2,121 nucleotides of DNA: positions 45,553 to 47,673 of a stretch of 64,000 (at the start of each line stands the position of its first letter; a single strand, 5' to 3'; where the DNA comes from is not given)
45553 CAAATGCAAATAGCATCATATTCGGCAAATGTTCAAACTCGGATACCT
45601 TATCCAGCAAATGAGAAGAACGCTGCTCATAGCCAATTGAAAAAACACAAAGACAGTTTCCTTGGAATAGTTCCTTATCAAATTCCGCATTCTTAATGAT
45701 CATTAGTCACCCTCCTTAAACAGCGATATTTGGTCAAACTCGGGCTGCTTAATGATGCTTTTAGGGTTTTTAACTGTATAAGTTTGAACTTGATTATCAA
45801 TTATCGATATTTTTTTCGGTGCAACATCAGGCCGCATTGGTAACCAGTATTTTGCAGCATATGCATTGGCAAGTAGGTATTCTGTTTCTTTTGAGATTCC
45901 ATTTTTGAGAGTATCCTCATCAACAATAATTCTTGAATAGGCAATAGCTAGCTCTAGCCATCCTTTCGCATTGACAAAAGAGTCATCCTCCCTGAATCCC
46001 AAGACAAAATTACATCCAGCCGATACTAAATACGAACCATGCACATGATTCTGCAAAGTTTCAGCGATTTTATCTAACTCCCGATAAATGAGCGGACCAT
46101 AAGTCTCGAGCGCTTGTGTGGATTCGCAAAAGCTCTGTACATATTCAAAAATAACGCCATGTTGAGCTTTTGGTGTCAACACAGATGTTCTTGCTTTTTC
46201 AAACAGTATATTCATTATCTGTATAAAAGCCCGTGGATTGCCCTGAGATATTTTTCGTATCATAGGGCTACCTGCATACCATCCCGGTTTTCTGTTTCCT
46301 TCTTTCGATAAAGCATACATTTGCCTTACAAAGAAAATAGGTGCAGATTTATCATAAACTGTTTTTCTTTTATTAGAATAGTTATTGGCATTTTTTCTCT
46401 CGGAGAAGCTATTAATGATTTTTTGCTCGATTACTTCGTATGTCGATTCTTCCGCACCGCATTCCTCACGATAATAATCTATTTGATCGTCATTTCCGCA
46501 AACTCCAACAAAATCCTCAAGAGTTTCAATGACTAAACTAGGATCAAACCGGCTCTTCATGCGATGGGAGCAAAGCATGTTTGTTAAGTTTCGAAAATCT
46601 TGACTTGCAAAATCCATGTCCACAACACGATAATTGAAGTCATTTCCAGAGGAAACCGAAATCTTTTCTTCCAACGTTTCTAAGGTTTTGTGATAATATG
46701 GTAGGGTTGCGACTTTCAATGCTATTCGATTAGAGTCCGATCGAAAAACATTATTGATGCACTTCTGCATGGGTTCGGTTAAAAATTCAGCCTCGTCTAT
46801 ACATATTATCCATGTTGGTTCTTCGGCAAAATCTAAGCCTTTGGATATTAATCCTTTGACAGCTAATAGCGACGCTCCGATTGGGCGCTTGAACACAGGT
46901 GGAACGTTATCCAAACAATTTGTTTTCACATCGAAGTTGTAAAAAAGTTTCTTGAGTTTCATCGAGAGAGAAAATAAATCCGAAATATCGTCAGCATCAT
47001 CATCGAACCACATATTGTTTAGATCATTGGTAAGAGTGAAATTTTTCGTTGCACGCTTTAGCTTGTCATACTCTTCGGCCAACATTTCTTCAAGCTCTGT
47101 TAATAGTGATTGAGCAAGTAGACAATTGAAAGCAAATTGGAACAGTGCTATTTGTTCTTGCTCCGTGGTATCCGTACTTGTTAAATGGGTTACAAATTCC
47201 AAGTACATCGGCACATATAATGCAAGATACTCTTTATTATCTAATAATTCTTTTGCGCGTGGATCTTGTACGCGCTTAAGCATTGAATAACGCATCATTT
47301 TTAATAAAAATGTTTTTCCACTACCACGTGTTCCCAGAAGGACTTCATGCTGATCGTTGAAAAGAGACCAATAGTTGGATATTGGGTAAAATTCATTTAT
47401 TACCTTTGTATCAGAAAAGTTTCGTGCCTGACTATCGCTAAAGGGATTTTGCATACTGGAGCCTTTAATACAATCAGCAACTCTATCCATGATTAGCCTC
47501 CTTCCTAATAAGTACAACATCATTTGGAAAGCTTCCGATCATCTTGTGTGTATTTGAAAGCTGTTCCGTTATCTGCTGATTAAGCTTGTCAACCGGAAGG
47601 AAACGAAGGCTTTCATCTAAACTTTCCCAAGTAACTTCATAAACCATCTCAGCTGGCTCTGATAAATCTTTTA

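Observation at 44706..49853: Compact promoter-to-terminator cassette (HTH, Dam-type MTase, metallophosphoesterase, P-loop ATPase, unknown protein): candidate undescribed methylation-linked defence system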

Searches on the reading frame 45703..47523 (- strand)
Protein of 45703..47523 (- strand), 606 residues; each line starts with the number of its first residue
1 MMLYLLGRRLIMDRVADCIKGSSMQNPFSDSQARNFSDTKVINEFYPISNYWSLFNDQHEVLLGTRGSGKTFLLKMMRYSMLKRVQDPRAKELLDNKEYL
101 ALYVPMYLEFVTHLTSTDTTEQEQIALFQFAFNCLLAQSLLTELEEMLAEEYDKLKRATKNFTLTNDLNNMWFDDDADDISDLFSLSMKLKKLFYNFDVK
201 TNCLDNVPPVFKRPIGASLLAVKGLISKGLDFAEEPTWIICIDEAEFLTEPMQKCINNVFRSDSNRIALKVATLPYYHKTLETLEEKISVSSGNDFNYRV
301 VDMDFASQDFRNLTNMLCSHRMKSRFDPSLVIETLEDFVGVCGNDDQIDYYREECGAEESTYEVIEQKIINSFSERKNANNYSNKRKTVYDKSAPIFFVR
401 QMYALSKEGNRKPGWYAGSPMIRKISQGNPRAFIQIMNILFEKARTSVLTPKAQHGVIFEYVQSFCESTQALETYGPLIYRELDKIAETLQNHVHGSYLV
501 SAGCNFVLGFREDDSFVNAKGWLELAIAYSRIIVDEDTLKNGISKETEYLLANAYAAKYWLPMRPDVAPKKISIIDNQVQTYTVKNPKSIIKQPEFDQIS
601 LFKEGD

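Call 3: search_protein_families(library=pfam, proteins=[window:45703-47523:-], max_evalue=0.1)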
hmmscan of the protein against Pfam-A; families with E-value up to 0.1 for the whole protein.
window:45703-47523:- (606 aa): 4 families
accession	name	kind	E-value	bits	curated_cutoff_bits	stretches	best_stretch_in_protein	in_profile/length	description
PF24389.1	ORC-CDC6-like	-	5.3e-110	369.3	27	1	26-564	1-564/571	ORC-CDC6-like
PF25199.1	nSTAND_NTPase5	-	0.042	14.1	34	0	61-82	45-66/145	Novel STAND NTPase 5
PF13401.12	AAA_22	-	0.055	14.2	27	0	60-96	8-33/130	AAA domain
PF13173.12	AAA_14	-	0.056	13.9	27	0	61-82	6-27/129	AAA domain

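Call 4: search_protein_families(library=padloc, proteins=[window:45703-47523:-], max_evalue=0.1)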
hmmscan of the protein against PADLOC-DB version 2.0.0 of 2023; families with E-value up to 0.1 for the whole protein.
window:45703-47523:- (606 aa): 5 families
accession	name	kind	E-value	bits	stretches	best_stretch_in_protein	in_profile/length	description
PDLC04140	mad8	-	2.4e-06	25.3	1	51-252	21-207/314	mads_8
PDLC04213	HEC-02A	-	0.00091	16.9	1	55-124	21-85/337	-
PDLC04214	HEC-02A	-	0.0028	15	1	43-100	8-65/338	-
PDLC04164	AriA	-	0.0058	14.2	1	52-99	22-71/253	-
PDLC03815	RTasDUF1848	-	0.018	12.8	1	276-390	60-156/242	DRT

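Call 5: search_protein_families(library=ncbifam, proteins=[window:45703-47523:-], max_evalue=0.1)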
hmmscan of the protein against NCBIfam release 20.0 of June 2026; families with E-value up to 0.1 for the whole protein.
window:45703-47523:- (606 aa): 4 families
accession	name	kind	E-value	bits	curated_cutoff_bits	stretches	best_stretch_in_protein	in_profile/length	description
NF047389.1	ATPase_Sll1717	subfamily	1.8e-12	47.1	75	2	29-169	2-132/454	P-loop ATPase, Sll1717 family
NF053860.1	DS41_1_antiphage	equivalog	1e-05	24.7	370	1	421-488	326-394/448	anti-phage protein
NF045780.1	TrlF_fam_ATP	equivalog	0.014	14.1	350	0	55-96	307-348/944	TrlF family AAA-like ATPase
NF045781.1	Spaf1101_AAA_ATP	equivalog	0.044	12.2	475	1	50-125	336-412/836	Spaf_1101 family AAA-like ATPase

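Call 26: search_solved_structures(query=window:45703-47490:-, max_evalue=1)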
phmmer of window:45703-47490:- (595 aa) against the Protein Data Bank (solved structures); distinct sequences matched with E-value up to 1: 3.
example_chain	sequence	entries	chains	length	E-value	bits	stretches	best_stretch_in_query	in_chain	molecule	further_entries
36jc_A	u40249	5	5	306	0.31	12.8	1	49-159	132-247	Serine/threonine protein kinase YCK2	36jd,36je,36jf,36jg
6u69_A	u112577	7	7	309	0.32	12.7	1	49-159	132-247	Serine/threonine protein kinase | non-specific serine/threonine protein kinase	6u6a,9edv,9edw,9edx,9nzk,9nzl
9edy_A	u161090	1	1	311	0.33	12.7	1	49-159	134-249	non-specific serine/threonine protein kinase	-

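Call 32: search_dna_similar(query=window:45703-47490:-, collection=plasmids, mode=protein, max_rows=15)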
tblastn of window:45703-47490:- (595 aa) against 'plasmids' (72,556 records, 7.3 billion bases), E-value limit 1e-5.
No match.

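Call 34: search_dna_similar(query=window:45703-47490:-, collection=phages, mode=protein, max_rows=15)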
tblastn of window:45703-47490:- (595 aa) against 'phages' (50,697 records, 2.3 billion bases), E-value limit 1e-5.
No match.

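Call 42: find_homologous_proteins(query=window:45703-47490:-)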
Query window:45703-47490:- (595 aa): 416 proteins with E <= 0.001 among 8000 candidates; the best 120 are listed.
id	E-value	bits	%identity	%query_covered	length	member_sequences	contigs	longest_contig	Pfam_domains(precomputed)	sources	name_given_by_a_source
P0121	0.0e+0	1331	100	98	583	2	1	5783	PF24389.2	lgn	-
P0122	0.0e+0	1086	80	100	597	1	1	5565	PF24389.2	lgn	-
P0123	0.0e+0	1040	77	100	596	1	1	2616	PF24389.2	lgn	-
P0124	0.0e+0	1016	75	100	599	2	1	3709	PF24389.2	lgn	-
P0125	0.0e+0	1012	76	100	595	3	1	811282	PF24389.2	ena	-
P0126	7.0e-296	1000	74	100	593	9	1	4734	PF24389.2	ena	-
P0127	2.3e-291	986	72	100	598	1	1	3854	PF24389.2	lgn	-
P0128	2.1e-290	982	71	100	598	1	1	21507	PF24389.2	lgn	-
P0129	1.0e-289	980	72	100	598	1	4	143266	PF24389.2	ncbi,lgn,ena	-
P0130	1.1e-287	973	72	100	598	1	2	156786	PF24389.2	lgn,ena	-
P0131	7.8e-286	967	71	100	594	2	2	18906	PF24389.2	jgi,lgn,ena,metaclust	metaclust:\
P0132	1.5e-284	963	70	100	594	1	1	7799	PF24389.2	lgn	-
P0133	3.1e-283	959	71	100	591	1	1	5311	PF24389.2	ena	-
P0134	4.2e-283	958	72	100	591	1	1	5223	PF24389.2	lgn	-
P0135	6.2e-279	944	71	100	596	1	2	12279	PF24389.2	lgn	-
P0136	7.0e-277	938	69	100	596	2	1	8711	PF24389.2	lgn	-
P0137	1.3e-275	933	70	100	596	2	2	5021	PF24389.2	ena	-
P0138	1.3e-274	930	70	99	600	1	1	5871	PF24389.2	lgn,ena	-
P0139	1.7e-274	930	69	100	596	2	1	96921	PF24389.2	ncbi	-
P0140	9.5e-274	927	69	100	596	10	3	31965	PF24389.2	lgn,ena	-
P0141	1.6e-273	927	69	100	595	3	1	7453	PF24389.2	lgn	-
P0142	8.5e-273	924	69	100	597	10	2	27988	PF24389.2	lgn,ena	-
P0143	1.0e-272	924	71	96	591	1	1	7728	PF24389.2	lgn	-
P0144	1.5e-272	923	68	100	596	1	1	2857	PF24389.2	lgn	-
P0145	3.4e-272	922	69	100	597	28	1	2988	PF24389.2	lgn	-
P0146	7.3e-272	921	69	99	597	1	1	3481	PF24389.2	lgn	-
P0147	9.5e-272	921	70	99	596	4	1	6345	PF24389.2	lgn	-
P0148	4.1e-271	919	70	100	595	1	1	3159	PF24389.2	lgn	-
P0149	1.0e-270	917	69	99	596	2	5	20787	PF24389.2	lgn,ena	-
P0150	4.4e-270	915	69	100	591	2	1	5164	PF24389.2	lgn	-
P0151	6.5e-269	911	68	100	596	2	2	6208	PF24389.2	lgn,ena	-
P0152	8.5e-269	911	69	99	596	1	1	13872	PF24389.2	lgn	-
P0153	4.2e-268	909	67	100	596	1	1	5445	PF24389.2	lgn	-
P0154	5.4e-268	908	68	100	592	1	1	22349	PF24389.2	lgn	-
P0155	5.4e-268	908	69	99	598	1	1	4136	PF24389.2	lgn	-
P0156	5.7e-268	908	69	98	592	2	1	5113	PF24389.2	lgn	-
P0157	2.2e-267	906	68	99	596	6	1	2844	PF24389.2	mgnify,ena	mgnify:FL=1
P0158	2.3e-267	906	67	100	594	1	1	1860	PF24389.2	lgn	-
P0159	8.2e-267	904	67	100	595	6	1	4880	PF24389.2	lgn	-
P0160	1.6e-266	904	68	100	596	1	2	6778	PF24389.2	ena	-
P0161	1.6e-266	903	68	99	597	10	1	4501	PF24389.2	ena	-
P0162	2.9e-266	903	67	100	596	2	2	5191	PF24389.2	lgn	-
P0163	4.2e-265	899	66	99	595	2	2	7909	PF24389.2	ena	-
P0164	4.8e-265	899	66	100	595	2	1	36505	PF24389.2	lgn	-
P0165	2.2e-264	896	67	100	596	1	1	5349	PF24389.2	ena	-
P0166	2.5e-264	896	67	100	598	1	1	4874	PF24389.2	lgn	-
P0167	2.7e-263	893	68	97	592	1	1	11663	PF24389.2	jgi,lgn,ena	-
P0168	8.4e-263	891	67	99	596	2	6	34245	PF24389.2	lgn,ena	-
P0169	1.8e-262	890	67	100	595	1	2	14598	PF24389.2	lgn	-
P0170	1.9e-260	883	66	100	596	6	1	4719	PF24389.2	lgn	-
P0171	4.8e-260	882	66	100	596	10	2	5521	PF24389.2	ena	-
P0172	5.4e-260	882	65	100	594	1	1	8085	PF24389.2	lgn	-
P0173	1.5e-259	881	77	84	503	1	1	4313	PF24389.2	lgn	-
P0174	1.1e-257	874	66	100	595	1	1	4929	PF24389.2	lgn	-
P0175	1.3e-257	874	65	100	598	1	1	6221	PF24389.2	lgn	-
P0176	3.7e-257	873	65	100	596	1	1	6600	PF24389.2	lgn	-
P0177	2.2e-256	870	65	100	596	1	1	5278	PF24389.2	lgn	-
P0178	1.0e-255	868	65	100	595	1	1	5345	PF24389.2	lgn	-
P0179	1.7e-255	867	65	100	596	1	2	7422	PF24389.2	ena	-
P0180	5.0e-255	866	65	100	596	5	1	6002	PF24389.2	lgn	-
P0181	2.9e-252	856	64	100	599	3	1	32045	PF24389.2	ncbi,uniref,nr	ncbi:MAG: hypothetical protein K6F71_07700 [Ruminococcus sp.]|uniref:ORC-CDC6 family AAA ATPase n=1 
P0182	1.2e-237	808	64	100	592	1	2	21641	PF24389.2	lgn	-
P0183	1.7e-227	775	60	100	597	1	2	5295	PF24389.2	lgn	-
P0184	7.2e-226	769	58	99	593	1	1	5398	PF24389.2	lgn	-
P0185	7.9e-222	756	57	99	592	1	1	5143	PF24389.2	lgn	-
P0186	4.1e-221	754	64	88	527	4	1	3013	PF24389.2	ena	-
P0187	7.0e-221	753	59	99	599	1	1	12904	PF24389.2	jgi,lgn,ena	-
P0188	1.4e-219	749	59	97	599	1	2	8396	PF24389.2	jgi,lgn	jgi:hypothetical protein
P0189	1.6e-219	748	56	100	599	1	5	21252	PF24389.2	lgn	-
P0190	2.6e-218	744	56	100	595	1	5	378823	PF24389.2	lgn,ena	-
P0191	4.6e-218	744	55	99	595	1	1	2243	PF24389.2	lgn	-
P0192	1.9e-216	738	56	100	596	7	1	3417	PF24389.2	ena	-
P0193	1.9e-216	738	56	100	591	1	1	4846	PF24389.2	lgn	-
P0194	5.0e-216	737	57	100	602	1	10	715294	PF24389.2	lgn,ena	-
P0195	2.8e-215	734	57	99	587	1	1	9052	PF24389.2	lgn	-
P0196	3.1e-215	734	56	99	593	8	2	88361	PF24389.2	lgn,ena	-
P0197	6.9e-215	733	55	99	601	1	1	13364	PF24389.2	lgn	-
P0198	1.0e-214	733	56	100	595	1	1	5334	PF24389.2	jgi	-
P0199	3.6e-214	731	55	99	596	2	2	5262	PF24389.2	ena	-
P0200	4.4e-214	730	55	100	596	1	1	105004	PF24389.2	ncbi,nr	ncbi:MAG: hypothetical protein NC392_03475 [Roseburia sp.]|nr:hypothetical protein [Roseburia sp.]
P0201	1.8e-213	728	55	99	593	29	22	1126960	PF24389.2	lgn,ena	-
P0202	4.7e-213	727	55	99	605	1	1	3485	PF24389.2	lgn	-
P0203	5.3e-213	727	56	100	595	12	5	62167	PF24389.2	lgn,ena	-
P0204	6.1e-213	727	55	100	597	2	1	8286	PF24389.2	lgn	-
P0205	6.5e-213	727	56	100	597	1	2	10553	PF24389.2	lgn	-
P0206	8.3e-213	726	56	99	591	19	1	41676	PF24389.2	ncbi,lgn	-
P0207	2.2e-212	725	57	100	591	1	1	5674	PF24389.2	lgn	-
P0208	2.2e-212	725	57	97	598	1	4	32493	PF24389.2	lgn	-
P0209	5.5e-212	723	56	100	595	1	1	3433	PF24389.2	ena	-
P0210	6.4e-212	723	56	99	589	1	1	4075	PF24389.2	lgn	-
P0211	2.0e-211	722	56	100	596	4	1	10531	PF24389.2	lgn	-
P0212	4.1e-211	721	55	100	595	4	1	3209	PF24389.2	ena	-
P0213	7.0e-211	720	56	98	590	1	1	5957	PF24389.2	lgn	-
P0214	9.5e-211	719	56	100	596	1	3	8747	PF24389.2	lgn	-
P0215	2.8e-210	718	55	100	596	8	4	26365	PF24389.2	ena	-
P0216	1.7e-209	715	56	100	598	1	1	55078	PF24389.2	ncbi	-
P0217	2.7e-209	715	56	100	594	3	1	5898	PF24389.2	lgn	-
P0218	3.1e-209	714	54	100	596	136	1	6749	PF24389.2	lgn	-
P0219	3.8e-209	714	54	100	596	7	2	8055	PF24389.2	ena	-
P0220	7.7e-209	713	56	98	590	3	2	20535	PF24389.2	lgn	-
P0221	1.4e-208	712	55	99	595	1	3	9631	PF24389.2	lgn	-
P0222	2.7e-208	711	55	100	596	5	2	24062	PF24389.2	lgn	-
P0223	3.2e-207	708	55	100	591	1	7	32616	PF24389.2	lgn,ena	-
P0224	6.5e-207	707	56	93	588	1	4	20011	PF24389.2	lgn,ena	-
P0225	1.9e-206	705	55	99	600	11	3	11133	PF24389.2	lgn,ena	-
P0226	2.6e-206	705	55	97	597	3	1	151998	PF24389.2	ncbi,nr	ncbi:MAG: hypothetical protein NC420_04655 [Eubacterium sp.]|nr:hypothetical protein [Eubacterium sp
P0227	3.3e-206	704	54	98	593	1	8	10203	PF24389.2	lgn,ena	-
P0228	3.3e-206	704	54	100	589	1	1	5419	PF24389.2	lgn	-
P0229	3.8e-206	704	56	96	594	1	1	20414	PF24389.2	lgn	-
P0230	5.6e-206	704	55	100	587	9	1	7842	PF24389.2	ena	-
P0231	1.0e-205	703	55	100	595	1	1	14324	PF24389.2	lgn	-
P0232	2.2e-205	702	53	100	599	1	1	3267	PF24389.2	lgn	-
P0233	3.4e-205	701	53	99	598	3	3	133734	PF24389.2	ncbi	-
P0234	4.4e-205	701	54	99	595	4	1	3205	PF24389.2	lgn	-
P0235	7.9e-205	700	54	99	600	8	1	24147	PF24389.2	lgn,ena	-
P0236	1.7e-204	699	55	100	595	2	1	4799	PF24389.2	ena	-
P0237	1.8e-204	699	57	94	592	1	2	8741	PF24389.2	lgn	-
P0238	2.2e-204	698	57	94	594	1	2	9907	PF24389.2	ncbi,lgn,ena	-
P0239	3.5e-204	698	54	99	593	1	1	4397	PF24389.2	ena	-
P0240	3.5e-204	698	53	99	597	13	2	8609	PF24389.2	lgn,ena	-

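Call 45: find_encoding_contigs(protein=P0201, flank=10000, max_places=5)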
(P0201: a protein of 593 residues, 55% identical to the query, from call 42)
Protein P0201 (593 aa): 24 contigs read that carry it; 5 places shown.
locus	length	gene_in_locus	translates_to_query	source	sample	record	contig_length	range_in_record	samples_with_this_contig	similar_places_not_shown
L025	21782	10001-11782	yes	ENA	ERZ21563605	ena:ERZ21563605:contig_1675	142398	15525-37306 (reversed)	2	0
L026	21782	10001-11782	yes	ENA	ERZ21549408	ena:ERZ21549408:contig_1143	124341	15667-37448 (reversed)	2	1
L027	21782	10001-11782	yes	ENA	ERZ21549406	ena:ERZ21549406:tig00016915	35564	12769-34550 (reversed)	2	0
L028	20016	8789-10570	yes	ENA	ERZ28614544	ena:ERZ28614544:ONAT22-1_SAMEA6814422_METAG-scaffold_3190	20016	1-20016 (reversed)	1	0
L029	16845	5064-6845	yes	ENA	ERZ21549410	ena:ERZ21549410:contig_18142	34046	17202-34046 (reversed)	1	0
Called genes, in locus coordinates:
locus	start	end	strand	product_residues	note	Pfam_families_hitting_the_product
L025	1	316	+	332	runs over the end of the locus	PF12797:Fer4_2 (faint), PF13183:Fer4_8 (weak), PF17179:Fer4_22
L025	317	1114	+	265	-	PF00175:NAD_binding_1, PF10418:DHODB_Fe-S_bind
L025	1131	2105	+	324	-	PF03460:NIR_SIR_ferr, PF01077:NIR_SIR, PF12838:Fer4_7 (weak), PF13187:Fer4_9 (weak), PF13237:Fer4_10, PF14697:Fer4_21, PF00037:Fer4, PF12837:Fer4_6 (weak), +1 more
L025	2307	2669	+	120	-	-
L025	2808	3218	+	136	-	PF03641:Lysine_decarbox, PF18306:LDcluster4 (weak)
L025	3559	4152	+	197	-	PF01386:Ribosomal_L25p, PF14693:Ribosomal_TL5_C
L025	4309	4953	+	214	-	PF19700:DUF6198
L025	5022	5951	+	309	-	PF00291:PALP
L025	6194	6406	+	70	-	-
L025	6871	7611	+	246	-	PF14337:Abi_alpha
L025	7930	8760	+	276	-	PF02086:MethyltransfD12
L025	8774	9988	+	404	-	PF00149:Metallophos, PF12850:Metallophos_2 (faint)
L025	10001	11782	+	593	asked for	PF24389:ORC-CDC6-like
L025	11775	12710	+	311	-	-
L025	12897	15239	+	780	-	PF04313:HSDR_N (faint), PF13588:HSDR_N_2 (weak), PF00270:DEAD, PF04851:ResIII, PF18766:SWI2_SNF2, PF08463:EcoEI_R_C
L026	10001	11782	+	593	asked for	PF24389:ORC-CDC6-like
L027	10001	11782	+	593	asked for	PF24389:ORC-CDC6-like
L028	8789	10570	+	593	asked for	PF24389:ORC-CDC6-like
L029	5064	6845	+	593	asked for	PF24389:ORC-CDC6-like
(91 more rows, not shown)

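Call 47: find_encoding_contigs(protein=P0194, flank=8000, max_places=3)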
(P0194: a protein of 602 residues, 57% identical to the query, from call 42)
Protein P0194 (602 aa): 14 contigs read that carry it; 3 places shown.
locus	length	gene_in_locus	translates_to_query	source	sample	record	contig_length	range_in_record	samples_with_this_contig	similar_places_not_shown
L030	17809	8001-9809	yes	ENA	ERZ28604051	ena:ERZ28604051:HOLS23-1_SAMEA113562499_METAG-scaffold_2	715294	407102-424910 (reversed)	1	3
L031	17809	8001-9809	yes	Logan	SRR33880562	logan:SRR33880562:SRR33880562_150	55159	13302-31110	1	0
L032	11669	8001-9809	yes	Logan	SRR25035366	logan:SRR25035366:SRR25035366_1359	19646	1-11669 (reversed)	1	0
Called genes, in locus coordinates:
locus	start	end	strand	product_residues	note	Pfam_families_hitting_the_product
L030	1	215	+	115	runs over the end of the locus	-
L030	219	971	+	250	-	PF01695:IstB_IS21, PF00308:Bac_DnaA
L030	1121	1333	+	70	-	-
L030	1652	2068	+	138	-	PF11208:DUF2992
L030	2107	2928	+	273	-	-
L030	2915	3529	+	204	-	PF01612:DNA_pol_A_exo1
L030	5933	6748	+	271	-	PF02086:MethyltransfD12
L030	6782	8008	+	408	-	PF00149:Metallophos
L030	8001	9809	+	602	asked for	PF24389:ORC-CDC6-like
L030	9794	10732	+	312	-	-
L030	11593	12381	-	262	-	PF01048:PNP_UDP_1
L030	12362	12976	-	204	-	PF00440:TetR_N, PF17922:TetR_C_17 (weak)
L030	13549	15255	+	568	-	PF00587:tRNA-synt_2b, PF04073:tRNA_edit, PF03129:HGTP_anticodon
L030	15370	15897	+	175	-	PF13302:Acetyltransf_3, PF00583:Acetyltransf_1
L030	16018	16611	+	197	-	-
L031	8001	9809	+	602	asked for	PF24389:ORC-CDC6-like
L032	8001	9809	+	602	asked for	PF24389:ORC-CDC6-like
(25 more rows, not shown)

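Call 48: find_encoding_contigs(protein=P0125, flank=8000, max_places=2)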
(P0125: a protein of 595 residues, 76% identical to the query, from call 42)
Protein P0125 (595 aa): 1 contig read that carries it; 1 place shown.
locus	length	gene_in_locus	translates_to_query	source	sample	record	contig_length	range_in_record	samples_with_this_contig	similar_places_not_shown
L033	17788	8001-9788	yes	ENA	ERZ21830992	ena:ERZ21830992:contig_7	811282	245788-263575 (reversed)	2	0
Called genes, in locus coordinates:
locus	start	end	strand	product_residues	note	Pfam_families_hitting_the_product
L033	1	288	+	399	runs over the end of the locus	PF00871:Acetate_kinase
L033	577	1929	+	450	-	PF13375:RnfC_N, PF01512:Complex1_51K, PF10531:SLBB, PF13534:Fer4_17 (faint), PF13237:Fer4_10 (weak)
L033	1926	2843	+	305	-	PF03116:NQR2_RnfD_RnfE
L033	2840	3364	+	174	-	PF04205:FMN_bind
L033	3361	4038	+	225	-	PF02508:Rnf-Nqr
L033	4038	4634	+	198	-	PF02508:Rnf-Nqr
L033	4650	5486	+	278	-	PF04060:FeS, PF14697:Fer4_21 (weak), PF00037:Fer4 (weak), PF13237:Fer4_10 (weak), PF12838:Fer4_7, PF13187:Fer4_9 (weak), PF14697:Fer4_21 (weak), PF00037:Fer4 (weak), +4 more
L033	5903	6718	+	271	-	PF02086:MethyltransfD12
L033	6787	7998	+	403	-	PF00149:Metallophos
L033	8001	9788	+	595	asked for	PF24389:ORC-CDC6-like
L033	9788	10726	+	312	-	-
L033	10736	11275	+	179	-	-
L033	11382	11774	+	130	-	PF18029:Glyoxalase_6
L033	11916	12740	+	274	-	PF02596:DUF169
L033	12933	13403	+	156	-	-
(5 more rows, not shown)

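Call 52: predict_structure(alignment_id=A3)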
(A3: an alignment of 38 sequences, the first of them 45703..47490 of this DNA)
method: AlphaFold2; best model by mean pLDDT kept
length: 595 residues; sequences in the alignment: 38
mean_pLDDT: 78.7   pTM: 0.74
mean pLDDT of the five models: 78.7, 76.7, 75.9, 75.8, 75.2
residues with pLDDT >= 90: 171; 70-90: 274; 50-70: 96; < 50: 54
segments of 3 or more residues with pLDDT < 50: 20-24, 38-58, 260-265, 285-290, 579-588, 591-595
pLDDT, mean of each block of 10 residues (from residue 1): 82 79 54 58 37 40 68 76 81 74 73 88 92 90 92 93 78 92 80 84 88 90 79 74 74 52 49 71 48 79 89 88 92 86 89 90 76 80 89 81 74 85 91 92 91 90 86 95 90 92 86 87 82 92 93 90 69 56 48 40
secondary structure, 60 per line:
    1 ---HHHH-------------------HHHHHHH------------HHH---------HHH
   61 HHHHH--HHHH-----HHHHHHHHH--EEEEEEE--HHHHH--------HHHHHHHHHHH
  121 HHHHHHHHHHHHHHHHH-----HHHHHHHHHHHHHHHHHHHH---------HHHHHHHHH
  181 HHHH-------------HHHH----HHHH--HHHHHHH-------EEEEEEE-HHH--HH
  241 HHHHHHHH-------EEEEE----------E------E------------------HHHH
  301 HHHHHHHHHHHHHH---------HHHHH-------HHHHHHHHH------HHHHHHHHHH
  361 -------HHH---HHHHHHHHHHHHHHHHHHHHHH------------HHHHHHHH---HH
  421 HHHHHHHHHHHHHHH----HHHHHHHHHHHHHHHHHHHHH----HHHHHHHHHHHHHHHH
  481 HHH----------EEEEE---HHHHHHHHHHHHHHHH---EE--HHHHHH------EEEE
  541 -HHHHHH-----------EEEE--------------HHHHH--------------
elements in order: H4-7 H27-33 H58-65 H68-71 H77-85 E88-94 H97-101 H110-137 H143-162 H172-184 H198-201 H206-209 H212-218 E226-232 H239-248 E256-260 H297-314 H324-328 H336-344 H351-360 H374-395 H408-415 H419-435 H440-460 H465-483 E494-498 H502-517 H525-530 E537-540 H542-547 E559-562 H577-581
